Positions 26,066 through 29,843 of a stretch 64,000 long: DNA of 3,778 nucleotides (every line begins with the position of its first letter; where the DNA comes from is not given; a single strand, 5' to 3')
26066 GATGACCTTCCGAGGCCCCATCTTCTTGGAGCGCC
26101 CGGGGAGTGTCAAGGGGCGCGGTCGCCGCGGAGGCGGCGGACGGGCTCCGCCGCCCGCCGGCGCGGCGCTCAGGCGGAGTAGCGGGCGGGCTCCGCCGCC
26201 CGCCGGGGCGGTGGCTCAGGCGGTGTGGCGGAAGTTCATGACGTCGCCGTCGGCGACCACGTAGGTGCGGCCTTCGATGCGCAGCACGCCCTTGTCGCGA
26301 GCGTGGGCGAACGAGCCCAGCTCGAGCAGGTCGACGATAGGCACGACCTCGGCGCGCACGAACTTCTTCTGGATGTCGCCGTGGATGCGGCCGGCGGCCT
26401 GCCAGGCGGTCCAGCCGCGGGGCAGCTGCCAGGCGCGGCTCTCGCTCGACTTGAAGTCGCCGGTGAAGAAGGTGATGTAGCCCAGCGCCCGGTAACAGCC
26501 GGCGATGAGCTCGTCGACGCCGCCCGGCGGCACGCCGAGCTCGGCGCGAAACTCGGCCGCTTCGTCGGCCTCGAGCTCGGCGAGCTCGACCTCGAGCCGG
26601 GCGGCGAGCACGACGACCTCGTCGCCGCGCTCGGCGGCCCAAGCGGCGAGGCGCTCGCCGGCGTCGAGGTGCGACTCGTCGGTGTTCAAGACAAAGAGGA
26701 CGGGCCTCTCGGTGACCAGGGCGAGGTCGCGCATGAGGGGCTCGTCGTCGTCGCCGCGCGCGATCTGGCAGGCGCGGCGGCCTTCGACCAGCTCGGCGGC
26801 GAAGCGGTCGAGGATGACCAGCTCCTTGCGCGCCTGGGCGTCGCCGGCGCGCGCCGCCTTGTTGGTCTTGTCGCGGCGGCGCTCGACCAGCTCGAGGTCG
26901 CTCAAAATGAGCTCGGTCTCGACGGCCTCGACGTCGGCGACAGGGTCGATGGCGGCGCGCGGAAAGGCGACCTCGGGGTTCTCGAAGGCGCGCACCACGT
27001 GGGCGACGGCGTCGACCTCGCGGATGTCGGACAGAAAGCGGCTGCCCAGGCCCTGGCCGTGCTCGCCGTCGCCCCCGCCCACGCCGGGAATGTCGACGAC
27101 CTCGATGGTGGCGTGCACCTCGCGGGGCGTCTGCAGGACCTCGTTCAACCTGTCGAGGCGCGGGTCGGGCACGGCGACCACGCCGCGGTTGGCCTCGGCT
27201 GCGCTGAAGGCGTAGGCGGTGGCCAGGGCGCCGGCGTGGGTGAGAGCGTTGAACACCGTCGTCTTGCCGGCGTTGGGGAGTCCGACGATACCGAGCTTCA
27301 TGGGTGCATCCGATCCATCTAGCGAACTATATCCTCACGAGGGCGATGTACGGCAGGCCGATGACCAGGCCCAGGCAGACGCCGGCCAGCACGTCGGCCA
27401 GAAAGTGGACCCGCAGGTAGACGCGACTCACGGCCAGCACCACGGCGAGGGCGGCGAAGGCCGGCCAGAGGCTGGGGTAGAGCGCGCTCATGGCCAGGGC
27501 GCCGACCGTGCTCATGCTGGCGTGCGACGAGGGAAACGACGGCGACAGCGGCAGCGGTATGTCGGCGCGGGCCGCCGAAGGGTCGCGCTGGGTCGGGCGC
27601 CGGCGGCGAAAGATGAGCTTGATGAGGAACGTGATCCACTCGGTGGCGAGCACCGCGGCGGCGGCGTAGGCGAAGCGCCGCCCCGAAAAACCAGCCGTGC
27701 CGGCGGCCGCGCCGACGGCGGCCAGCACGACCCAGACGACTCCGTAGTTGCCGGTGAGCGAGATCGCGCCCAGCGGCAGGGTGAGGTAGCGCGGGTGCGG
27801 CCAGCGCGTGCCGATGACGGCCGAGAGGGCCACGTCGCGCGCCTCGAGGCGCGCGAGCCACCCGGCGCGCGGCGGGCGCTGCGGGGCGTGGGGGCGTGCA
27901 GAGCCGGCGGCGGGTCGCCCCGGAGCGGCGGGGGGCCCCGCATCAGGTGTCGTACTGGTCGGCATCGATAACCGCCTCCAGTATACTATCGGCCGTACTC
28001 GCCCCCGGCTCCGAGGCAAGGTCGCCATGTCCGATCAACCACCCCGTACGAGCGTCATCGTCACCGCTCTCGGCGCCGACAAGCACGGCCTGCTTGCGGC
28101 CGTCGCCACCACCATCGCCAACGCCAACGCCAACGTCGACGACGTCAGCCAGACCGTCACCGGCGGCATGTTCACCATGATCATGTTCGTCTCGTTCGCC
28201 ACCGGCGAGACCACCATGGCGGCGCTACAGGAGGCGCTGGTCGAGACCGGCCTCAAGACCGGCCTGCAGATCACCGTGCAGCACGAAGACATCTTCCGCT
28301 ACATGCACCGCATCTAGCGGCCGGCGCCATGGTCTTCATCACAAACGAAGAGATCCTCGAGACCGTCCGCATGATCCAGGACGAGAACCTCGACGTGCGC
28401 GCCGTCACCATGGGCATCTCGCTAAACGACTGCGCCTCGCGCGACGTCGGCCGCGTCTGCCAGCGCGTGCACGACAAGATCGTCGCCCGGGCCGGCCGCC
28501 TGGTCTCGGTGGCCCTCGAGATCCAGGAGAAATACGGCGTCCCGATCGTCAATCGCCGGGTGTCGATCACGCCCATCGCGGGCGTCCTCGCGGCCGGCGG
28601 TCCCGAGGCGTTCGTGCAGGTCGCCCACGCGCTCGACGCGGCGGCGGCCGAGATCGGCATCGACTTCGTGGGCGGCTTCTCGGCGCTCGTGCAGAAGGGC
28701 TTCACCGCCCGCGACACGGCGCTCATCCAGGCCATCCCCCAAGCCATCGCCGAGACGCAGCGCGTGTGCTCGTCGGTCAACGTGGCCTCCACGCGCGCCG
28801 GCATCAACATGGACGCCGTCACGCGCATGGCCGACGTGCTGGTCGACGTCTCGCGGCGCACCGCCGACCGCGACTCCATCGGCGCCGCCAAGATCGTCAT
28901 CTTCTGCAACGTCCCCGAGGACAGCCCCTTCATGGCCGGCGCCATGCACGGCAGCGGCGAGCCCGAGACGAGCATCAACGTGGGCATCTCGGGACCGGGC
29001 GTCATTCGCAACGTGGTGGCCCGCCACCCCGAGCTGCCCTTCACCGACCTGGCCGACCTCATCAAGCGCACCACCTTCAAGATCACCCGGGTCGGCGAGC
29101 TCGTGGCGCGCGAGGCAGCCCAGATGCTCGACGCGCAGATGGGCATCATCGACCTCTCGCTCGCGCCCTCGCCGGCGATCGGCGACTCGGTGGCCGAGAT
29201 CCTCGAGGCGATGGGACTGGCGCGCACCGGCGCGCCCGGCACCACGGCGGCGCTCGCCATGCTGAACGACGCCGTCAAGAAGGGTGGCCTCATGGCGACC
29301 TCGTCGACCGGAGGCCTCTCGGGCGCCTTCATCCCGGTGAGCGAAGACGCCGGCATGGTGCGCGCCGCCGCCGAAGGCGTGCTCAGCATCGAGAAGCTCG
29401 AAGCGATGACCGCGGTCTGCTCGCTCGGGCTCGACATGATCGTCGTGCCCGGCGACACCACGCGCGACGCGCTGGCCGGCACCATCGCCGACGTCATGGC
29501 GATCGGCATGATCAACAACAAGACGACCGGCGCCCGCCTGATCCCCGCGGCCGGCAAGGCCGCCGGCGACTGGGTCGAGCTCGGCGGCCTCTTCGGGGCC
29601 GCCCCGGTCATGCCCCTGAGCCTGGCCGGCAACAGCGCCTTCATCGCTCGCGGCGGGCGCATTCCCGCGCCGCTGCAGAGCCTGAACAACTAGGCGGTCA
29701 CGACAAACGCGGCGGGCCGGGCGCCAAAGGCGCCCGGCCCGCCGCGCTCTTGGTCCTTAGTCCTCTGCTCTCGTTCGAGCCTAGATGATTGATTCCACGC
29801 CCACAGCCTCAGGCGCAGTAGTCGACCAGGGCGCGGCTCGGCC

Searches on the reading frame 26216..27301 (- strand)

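Call 22: search_protein_families(library=pfam, proteins=[window:26216-27301:-], max_evalue=0.001)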
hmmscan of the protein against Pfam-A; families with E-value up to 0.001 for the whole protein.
window:26216-27301:- (361 aa): 3 families
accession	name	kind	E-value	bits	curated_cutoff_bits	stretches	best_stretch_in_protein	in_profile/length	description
PF06071.19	YchF-GTPase_C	-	1.9e-26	92.5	27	1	276-359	2-83/84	Protein of unknown function (DUF933)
PF01926.29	MMR_HSR1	-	2.7e-14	53.7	21.9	1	3-106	2-85/113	50S ribosome-binding GTPase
PF02421.24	FeoB_N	-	0.00014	21.9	27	0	3-41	3-41/156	Ferrous iron transport protein B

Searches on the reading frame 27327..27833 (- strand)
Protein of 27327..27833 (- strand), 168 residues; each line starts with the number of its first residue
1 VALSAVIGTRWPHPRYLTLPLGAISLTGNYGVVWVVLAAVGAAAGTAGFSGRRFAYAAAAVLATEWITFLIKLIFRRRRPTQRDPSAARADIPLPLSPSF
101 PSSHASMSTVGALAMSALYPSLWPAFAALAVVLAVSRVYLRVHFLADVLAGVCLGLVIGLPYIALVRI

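Call 22: search_protein_families(library=pfam, proteins=[window:27327-27833:-], max_evalue=0.001)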
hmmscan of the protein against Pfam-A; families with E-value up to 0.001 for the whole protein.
window:27327-27833:- (168 aa): 2 families
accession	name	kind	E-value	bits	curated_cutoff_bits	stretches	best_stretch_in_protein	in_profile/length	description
PF01569.27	PAP2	-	4.1e-20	72.3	27.2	1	56-163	4-122/130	PAP2 superfamily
PF14378.12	PAP2_3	-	3.4e-07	30.7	27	1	99-158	126-187/190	PAP2 superfamily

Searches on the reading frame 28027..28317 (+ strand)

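Call 22: search_protein_families(library=pfam, proteins=[window:28027-28317:+], max_evalue=0.001)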
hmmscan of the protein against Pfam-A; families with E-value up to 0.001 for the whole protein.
window:28027-28317:+ (96 aa): 3 families
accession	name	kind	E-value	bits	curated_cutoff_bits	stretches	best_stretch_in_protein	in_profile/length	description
PF13740.12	ACT_6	-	2.7e-12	46.9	23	1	10-84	3-75/76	ACT domain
PF01842.31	ACT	-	4.8e-10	39.5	27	1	12-71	3-61/66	ACT domain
PF13291.12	ACT_4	-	6.2e-05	24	27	1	13-53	10-52/80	ACT domain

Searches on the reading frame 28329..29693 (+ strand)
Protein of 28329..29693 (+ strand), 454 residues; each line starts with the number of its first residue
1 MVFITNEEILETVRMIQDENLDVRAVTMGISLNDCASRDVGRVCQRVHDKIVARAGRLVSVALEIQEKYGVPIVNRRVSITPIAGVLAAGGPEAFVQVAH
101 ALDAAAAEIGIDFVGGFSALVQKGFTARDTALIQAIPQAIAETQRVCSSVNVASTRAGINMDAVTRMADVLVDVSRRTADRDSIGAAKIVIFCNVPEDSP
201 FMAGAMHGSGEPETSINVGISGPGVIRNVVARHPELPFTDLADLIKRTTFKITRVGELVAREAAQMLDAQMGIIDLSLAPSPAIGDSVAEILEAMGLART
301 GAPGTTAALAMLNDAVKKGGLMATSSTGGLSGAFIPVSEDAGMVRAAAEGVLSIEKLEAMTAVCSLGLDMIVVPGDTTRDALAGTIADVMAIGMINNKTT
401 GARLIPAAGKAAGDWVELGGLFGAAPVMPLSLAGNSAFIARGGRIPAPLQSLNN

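Call 22: search_protein_families(library=pfam, proteins=[window:28329-29693:+], max_evalue=0.001)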
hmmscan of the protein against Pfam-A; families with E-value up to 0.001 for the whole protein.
window:28329-29693:+ (454 aa): 1 family
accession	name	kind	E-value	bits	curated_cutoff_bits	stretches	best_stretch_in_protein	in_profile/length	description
PF05167.17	DUF711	-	2.9e-177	590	25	1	14-424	1-412/413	Uncharacterised ACR (DUF711)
